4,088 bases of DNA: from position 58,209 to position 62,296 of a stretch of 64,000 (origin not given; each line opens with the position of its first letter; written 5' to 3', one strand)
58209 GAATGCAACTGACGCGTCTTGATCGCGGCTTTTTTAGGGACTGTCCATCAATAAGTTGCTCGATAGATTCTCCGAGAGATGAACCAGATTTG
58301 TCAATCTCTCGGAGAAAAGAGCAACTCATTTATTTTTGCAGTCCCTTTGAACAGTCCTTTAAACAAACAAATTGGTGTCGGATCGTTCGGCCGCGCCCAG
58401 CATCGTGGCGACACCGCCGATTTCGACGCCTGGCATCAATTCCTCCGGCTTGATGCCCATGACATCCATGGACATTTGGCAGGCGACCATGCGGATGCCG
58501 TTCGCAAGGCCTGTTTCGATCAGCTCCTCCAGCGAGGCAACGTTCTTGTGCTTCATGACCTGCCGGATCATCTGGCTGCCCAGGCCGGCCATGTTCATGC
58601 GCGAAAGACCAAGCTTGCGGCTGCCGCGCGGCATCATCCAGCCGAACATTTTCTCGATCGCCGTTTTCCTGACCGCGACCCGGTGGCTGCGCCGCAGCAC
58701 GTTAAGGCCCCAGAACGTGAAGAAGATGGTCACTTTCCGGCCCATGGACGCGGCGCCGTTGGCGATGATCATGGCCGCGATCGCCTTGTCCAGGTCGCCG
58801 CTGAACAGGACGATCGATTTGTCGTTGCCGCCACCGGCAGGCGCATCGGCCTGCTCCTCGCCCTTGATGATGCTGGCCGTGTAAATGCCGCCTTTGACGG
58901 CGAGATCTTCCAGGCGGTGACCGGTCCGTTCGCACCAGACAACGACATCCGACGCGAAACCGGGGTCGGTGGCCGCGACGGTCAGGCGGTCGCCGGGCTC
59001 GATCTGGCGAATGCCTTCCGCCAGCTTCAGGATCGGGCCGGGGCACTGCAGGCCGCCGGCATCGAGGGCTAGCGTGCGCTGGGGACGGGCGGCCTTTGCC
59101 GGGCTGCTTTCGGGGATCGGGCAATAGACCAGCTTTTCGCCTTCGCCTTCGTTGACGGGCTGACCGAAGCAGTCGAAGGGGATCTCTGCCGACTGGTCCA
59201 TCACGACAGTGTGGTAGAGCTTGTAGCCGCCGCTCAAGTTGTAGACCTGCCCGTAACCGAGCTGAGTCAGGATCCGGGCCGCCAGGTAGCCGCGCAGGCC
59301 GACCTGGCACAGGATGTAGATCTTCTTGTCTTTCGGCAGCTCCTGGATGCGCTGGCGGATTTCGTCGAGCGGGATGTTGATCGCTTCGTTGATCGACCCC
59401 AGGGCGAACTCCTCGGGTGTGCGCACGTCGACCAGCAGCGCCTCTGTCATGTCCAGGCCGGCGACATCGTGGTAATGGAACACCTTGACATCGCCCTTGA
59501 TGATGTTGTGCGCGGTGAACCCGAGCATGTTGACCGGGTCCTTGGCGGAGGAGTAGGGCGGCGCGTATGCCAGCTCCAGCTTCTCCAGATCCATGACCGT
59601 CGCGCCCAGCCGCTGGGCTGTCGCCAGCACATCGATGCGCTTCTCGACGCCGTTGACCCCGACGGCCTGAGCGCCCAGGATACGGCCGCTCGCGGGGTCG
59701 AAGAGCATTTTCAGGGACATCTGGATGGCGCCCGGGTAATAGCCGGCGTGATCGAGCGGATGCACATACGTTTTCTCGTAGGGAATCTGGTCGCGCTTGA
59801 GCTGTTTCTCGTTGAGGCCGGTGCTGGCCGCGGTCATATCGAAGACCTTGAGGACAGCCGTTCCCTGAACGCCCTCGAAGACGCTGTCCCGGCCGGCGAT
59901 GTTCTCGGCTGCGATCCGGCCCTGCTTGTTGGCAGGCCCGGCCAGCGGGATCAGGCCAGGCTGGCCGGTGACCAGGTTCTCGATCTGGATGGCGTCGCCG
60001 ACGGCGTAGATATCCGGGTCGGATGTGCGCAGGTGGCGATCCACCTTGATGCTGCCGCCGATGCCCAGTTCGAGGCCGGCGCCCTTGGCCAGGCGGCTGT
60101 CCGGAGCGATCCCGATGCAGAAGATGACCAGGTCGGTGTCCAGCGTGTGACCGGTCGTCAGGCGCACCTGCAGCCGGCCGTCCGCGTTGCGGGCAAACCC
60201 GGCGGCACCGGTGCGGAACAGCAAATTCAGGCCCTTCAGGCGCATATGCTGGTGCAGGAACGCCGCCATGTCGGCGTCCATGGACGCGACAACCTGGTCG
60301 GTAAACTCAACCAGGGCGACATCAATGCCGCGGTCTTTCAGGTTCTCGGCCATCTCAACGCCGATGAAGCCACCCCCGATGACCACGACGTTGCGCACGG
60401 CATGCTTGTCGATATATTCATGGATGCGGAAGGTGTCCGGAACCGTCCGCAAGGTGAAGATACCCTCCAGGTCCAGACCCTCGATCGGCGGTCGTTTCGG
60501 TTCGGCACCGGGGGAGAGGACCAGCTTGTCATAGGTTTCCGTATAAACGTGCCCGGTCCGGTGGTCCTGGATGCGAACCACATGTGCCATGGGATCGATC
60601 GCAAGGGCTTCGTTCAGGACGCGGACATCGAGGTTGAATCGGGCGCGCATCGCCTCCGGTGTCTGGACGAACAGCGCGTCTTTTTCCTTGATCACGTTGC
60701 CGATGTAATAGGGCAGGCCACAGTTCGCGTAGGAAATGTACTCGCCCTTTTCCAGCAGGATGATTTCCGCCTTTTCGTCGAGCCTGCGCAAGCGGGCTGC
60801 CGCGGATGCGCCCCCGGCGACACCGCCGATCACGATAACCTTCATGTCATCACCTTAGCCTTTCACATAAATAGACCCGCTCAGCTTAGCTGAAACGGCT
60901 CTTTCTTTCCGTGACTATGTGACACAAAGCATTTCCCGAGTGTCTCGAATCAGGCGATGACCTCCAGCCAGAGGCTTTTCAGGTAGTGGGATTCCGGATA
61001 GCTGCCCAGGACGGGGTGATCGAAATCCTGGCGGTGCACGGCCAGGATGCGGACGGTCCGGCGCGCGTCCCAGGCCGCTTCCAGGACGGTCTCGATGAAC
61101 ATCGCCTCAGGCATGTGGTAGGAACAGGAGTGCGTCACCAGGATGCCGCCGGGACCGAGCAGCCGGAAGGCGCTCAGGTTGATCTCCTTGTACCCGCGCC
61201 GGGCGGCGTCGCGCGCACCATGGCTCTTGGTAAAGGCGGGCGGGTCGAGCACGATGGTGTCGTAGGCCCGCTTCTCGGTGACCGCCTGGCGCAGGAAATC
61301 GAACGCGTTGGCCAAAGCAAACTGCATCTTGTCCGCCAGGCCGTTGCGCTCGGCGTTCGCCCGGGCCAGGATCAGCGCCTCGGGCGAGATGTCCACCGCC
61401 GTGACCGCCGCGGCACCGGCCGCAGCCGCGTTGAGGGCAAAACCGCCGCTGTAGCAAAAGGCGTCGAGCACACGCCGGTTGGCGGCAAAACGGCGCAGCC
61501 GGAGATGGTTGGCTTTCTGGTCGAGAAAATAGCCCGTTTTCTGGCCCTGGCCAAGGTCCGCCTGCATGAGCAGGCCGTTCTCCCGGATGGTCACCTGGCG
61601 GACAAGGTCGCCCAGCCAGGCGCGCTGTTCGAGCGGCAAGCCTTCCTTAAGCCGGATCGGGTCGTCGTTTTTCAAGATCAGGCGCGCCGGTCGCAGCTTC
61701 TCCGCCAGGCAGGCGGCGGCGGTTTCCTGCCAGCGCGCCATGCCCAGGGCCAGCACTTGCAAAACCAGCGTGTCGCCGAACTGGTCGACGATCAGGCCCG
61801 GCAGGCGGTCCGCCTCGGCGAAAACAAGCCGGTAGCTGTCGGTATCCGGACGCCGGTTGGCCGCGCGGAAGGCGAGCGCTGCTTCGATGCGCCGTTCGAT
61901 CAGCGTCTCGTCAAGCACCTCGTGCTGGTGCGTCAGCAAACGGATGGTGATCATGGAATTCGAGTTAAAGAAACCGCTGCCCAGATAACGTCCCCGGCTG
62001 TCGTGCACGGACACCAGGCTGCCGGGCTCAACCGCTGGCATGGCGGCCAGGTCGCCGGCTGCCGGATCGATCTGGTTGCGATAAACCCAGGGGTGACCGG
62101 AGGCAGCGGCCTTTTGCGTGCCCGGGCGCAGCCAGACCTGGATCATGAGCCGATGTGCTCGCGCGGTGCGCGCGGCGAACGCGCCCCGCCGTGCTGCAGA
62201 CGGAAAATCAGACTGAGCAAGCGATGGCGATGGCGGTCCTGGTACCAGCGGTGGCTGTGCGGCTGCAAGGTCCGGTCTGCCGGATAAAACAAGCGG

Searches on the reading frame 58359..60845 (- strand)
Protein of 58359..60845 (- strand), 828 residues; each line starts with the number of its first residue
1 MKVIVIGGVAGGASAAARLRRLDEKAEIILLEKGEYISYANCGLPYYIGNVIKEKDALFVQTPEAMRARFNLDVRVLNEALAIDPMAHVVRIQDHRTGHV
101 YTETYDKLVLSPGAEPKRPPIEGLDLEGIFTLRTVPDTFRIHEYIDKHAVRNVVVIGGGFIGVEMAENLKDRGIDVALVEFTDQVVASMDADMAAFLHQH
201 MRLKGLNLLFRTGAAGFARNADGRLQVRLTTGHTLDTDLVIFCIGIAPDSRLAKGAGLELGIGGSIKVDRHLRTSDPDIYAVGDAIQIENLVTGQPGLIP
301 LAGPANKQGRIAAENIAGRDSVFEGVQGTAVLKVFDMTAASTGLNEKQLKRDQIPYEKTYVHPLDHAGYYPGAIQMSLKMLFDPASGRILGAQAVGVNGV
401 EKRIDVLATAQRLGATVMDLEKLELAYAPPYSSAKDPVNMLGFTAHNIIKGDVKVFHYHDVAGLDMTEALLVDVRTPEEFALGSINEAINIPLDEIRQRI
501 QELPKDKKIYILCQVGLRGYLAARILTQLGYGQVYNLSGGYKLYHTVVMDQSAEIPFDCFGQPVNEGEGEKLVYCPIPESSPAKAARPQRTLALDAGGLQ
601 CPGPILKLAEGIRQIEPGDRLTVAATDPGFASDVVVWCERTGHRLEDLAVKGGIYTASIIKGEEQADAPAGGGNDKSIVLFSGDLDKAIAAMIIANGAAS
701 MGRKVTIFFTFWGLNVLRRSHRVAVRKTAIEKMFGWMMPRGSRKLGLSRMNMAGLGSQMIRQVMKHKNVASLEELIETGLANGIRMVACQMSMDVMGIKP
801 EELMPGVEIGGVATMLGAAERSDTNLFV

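Call 69: search_protein_families(library=pfam, proteins=[window:58359-60845:-], max_evalue=0.001)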
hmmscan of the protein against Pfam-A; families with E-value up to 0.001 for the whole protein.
window:58359-60845:- (828 aa): 13 families
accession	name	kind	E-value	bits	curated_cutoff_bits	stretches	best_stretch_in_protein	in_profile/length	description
PF13686.11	DrsE_2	-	4e-63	212.5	25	1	676-827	4-156/156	DsrE/DsrF/DrsH-like family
PF07992.20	Pyr_redox_2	-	1.9e-59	201.9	26.1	1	1-294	1-279/291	Pyridine nucleotide-disulphide oxidoreductase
PF00581.25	Rhodanese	-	7.3e-18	65.3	22.2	1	465-544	10-99/102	Rhodanese-like domain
PF01206.22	TusA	-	4.3e-17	62.2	28.6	1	594-660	3-69/70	Sulfurtransferase TusA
PF00070.33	Pyr_redox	-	5.9e-17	62.4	22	1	152-230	1-80/82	Pyridine nucleotide-disulphide oxidoreductase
PF02852.28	Pyr_redox_dim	-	1.9e-14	54.2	25.3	1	332-434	4-105/110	Pyridine nucleotide-disulphide oxidoreductase, dimerisation domain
PF02635.20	DsrE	-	5.6e-09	36.6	22.7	1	685-825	14-113/116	DsrE/DsrF-like family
PF01266.30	DAO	-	1.8e-06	28.2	27.9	0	153-180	2-29/353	FAD dependent oxidoreductase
PF13450.12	NAD_binding_8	-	1.7e-05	25.4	21.9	0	5-37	1-31/68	NAD(P)-binding Rossmann-like domain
PF13738.12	Pyr_redox_3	-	3.4e-05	23.7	30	0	145-283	159-305/305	Pyridine nucleotide-disulphide oxidoreductase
PF03486.20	HI0933_like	-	0.00057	19.9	50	0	152-185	2-35/244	HI0933-like protein Rossmann domain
PF01134.28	GIDA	-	0.00057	19.5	22.1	0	152-184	1-33/391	Glucose inhibited division protein A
PF00890.30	FAD_binding_2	-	0.00083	19.1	20.4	0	153-184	2-33/414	FAD binding domain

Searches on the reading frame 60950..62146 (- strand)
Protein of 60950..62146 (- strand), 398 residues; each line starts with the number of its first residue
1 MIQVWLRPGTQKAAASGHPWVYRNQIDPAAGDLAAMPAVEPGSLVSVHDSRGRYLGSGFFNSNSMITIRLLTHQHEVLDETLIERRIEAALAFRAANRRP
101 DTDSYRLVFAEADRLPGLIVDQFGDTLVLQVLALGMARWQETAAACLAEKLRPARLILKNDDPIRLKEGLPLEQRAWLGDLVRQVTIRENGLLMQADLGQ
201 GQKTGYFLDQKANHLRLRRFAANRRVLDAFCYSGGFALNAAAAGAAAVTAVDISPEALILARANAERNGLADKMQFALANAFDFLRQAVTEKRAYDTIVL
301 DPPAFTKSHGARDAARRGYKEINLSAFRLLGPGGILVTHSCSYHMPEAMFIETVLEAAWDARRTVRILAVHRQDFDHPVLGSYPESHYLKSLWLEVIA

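Call 69: search_protein_families(library=pfam, proteins=[window:60950-62146:-], max_evalue=0.001)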
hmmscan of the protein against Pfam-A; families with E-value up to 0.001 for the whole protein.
window:60950-62146:- (398 aa): 15 families
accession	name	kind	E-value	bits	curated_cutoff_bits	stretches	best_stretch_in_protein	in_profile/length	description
PF10672.15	Methyltrans_SAM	-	7.4e-21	75.1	27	1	177-358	78-256/286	S-adenosylmethionine-dependent methyltransferase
PF17785.7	PUA_3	-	2.6e-18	66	22.6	1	4-72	1-63/64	PUA-like domain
PF13847.12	Methyltransf_31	-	6.9e-13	48.9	27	1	223-344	4-117/145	Methyltransferase domain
PF03602.21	Cons_hypoth95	-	1.5e-10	41.5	24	1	221-305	40-123/182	Conserved hypothetical protein 95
PF09445.16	Methyltransf_15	-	3.8e-08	33.5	22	1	224-304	2-81/165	RNA cap guanine-N2 methyltransferase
PF13649.12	Methyltransf_25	-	4.5e-08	34.1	27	1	226-300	1-70/97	Methyltransferase domain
PF05175.20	MTS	-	8.1e-08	32.5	23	1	222-337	31-137/170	Methyltransferase small domain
PF01170.24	UPF0020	-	1.7e-07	31.6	22.3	1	220-350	26-176/197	RMKL-like, methyltransferase domain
PF06325.19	PrmA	-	5.8e-07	29.7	22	1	222-299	161-231/296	Ribosomal protein L11 methyltransferase (PrmA)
PF01728.25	FtsJ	-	5.9e-06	26.8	24.1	1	220-359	19-156/181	FtsJ-like methyltransferase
PF02475.24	TRM5-TYW2_MTfase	-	2.3e-05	24.8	28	1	188-306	4-116/164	TRM5/TYW2 methyltransferase domain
PF08241.18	Methyltransf_11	-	0.00011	23.2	21.2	1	229-283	3-53/95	Methyltransferase domain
PF01596.23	Methyltransf_3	-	0.00028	20.7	22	1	220-301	42-127/204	O-methyltransferase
PF02005.22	TRM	-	0.00029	20.6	27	1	218-302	45-128/376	N2,N2-dimethylguanosine tRNA methyltransferase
PF13489.12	Methyltransf_23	-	0.00081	19.6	27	0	215-299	12-86/164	Methyltransferase domain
